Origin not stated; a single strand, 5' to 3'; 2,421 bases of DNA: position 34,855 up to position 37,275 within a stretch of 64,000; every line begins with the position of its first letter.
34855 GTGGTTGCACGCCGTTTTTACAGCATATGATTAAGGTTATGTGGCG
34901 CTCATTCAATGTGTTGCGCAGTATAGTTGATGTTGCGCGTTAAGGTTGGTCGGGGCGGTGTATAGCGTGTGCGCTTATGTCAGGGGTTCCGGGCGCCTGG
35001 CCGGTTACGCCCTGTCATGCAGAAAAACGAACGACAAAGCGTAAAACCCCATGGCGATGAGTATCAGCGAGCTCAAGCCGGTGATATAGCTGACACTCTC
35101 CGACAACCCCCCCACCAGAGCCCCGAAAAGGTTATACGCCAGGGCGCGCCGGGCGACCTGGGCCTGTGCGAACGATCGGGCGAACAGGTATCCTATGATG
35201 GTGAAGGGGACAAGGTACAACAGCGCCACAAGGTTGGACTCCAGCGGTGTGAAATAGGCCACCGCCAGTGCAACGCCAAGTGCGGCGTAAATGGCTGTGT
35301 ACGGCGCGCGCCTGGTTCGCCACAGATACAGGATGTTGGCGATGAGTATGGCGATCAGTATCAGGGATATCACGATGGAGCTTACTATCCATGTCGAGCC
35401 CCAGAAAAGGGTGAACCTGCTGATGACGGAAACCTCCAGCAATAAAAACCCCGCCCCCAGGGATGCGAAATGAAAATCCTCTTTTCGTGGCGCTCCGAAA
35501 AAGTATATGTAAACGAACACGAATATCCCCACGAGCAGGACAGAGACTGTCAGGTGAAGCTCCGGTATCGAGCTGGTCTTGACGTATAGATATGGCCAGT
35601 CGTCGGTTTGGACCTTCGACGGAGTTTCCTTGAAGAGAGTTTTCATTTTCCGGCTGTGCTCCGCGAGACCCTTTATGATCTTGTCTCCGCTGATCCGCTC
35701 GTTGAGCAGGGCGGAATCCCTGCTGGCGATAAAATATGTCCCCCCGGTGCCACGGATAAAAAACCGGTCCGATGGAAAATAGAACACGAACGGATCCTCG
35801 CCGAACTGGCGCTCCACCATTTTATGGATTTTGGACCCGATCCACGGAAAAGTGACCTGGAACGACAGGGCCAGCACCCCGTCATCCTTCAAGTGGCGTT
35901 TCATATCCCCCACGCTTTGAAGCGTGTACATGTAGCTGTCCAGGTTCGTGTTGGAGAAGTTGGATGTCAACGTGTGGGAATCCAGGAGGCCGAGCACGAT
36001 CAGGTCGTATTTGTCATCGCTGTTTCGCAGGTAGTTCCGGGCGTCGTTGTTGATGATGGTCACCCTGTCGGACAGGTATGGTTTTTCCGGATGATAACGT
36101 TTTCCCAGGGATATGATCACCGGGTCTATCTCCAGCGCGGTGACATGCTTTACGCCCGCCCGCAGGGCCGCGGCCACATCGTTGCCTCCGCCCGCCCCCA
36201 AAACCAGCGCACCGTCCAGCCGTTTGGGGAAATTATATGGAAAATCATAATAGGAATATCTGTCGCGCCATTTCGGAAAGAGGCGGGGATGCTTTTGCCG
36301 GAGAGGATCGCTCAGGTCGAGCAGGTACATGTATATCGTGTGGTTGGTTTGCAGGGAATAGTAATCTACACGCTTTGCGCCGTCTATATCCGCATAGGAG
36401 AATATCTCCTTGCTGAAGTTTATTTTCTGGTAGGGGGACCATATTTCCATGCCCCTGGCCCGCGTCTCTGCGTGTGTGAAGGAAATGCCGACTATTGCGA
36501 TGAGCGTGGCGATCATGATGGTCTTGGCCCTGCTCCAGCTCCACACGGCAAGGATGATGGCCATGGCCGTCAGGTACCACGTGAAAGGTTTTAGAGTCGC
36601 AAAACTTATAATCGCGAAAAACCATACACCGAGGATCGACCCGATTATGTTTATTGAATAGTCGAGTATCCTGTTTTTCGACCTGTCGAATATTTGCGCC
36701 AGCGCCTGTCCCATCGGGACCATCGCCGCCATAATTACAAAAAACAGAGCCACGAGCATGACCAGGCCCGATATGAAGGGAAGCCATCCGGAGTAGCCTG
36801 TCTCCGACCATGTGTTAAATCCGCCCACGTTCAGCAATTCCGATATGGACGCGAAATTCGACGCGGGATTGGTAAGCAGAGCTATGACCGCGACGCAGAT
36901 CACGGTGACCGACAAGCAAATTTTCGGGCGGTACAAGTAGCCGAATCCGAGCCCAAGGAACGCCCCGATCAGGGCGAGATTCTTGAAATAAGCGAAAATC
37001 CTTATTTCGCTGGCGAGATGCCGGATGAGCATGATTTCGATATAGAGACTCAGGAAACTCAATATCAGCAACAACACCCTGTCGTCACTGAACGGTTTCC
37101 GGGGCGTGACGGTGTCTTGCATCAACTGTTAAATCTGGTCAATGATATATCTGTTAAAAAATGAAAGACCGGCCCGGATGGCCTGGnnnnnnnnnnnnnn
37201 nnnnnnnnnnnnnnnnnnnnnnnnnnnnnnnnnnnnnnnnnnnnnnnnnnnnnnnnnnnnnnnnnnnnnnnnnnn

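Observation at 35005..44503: Metallopterin-dependent ergothioneine synthase (MES)-like fusion next to EgtD, with four uncharacterised co-oriented partner genes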

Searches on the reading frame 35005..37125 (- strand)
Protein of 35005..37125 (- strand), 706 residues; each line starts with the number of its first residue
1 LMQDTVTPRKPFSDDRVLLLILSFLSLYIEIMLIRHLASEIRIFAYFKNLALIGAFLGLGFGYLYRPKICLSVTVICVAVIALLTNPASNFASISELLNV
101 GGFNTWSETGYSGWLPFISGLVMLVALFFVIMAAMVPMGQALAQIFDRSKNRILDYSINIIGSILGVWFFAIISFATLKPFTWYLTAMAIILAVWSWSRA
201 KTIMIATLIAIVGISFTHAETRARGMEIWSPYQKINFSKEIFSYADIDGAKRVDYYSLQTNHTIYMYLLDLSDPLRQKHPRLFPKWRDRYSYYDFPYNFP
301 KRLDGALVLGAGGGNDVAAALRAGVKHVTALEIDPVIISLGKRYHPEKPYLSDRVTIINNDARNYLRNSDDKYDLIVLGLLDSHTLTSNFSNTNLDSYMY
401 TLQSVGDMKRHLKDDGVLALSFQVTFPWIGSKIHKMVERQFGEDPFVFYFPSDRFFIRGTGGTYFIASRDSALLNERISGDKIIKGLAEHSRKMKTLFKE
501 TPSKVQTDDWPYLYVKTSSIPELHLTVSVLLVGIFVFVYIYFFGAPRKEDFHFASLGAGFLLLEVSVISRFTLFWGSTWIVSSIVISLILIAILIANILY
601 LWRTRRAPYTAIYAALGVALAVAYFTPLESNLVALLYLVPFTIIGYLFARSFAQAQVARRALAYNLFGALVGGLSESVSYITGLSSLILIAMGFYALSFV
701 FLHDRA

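Call 3: search_protein_families(library=pfam, proteins=[window:35005-37125:-], max_evalue=0.01)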
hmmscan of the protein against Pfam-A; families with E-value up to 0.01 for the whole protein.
window:35005-37125:- (706 aa): 3 families
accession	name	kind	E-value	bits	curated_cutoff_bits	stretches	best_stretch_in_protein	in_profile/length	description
PF01564.23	Spermine_synth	-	3.7e-09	36.8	22.9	1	296-440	12-148/186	Spermine/spermidine synthase domain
PF08242.18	Methyltransf_12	-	0.00014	23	30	1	307-418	1-98/98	Methyltransferase domain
PF08241.18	Methyltransf_11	-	0.00027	21.9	21.2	1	308-418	2-93/95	Methyltransferase domain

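Call 4: search_protein_families(library=ncbifam, proteins=[window:35005-37125:-], max_evalue=0.01)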
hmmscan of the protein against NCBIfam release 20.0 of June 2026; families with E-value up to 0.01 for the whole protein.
window:35005-37125:- (706 aa): 5 families
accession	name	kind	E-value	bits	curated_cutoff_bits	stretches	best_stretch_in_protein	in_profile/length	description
NF002010.0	PRK00811.1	equivalog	8.8e-10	38.3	260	1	304-437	80-206/287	polyamine aminopropyltransferase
NF002956.0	PRK03612.1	equivalog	8.9e-10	37.6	472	1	304-429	301-422/522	polyamine aminopropyltransferase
TIGR00417.1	speE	equivalog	4.5e-07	29.4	249.55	1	306-441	76-203/271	spermidine synthase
NF003380.0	PRK04457.1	equivalog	5.1e-05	22.4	304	1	307-394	74-161/265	polyamine aminopropyltransferase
NF041820.1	daptide_MTase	equivalog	0.00091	18.7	175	1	307-422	41-144/243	daptide-type RiPP biosynthesis methyltransferase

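Call 86: search_dna_similar(query=window:35005-37125:-, collection=plasmids, mode=protein, max_evalue=0.000001, max_rows=12)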
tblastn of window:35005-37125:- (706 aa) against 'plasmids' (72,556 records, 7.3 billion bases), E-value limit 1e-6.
Records with a match: 5; places in all: 5; records where one place covers at least 80% of the query: 2.
Best place of each record, by identity: <60% 5.
By first word of the organism name: Paraburkholderia 2; Nonomuraea 1; Novosphingobium 1; Streptomyces 1.
By predicted mobility (MOB-suite, as given by PLSDB): non-mobilizable 3; conjugative 1; mobilizable 1.
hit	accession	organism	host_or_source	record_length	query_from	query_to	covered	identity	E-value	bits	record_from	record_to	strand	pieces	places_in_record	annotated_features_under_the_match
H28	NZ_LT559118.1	Nonomuraea gerenzanensis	-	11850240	133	705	81%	28.8%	5e-34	147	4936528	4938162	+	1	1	none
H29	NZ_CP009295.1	Novosphingobium pentaromativorans US6-1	mud sediment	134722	103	702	85%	25.3%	4e-32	142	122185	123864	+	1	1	spermidine synthase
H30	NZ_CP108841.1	Streptomyces chartreusis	-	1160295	103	579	68%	26.7%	8e-28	128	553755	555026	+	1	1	none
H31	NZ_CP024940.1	Paraburkholderia hospita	soil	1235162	328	427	14%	35.9%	3e-9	69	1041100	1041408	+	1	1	record has no annotation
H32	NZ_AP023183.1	Paraburkholderia sp. PGU19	Physopelta gutta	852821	328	427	14%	35.0%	4e-9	68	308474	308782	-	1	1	SAM-dependent methyltransferase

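Call 87: get_annotated_region(hit=H29, flank=5000)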
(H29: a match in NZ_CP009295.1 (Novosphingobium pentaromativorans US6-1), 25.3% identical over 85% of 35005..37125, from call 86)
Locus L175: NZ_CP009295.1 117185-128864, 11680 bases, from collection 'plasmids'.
description: Novosphingobium pentaromativorans US6-1 plasmid pLA5, complete sequence
organism: Novosphingobium pentaromativorans US6-1 (NCBI taxid 1088721)
taxonomy: Bacteria; Pseudomonadota; Alphaproteobacteria; Sphingomonadales; Sphingomonadaceae; Novosphingobium; Novosphingobium pentaromativorans; Novosphingobium pentaromativorans US6-1
host: -; source: mud sediment; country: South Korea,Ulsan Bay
typing (MOB-suite, as given by PLSDB): non-mobilizable; replicon rep_cluster_545
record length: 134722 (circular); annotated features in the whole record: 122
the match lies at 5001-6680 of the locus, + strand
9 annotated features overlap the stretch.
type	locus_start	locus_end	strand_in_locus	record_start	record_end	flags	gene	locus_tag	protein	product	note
CDS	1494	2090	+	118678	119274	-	-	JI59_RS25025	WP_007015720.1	class I SAM-dependent methyltransferase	-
CDS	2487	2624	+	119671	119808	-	-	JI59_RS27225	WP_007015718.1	hypothetical protein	-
CDS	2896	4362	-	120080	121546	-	-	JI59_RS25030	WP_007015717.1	hypothetical protein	-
CDS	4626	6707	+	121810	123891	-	-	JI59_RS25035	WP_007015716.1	spermidine synthase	-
CDS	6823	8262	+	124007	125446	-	-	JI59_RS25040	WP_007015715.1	hypothetical protein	-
CDS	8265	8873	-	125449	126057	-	-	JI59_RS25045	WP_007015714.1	VTT domain-containing protein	-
CDS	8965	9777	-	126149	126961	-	-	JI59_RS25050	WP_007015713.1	glycosyltransferase family 2 protein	-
CDS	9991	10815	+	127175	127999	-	-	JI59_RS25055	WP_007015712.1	class I SAM-dependent methyltransferase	-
CDS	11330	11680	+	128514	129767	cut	-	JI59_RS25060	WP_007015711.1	neprosin family prolyl endopeptidase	-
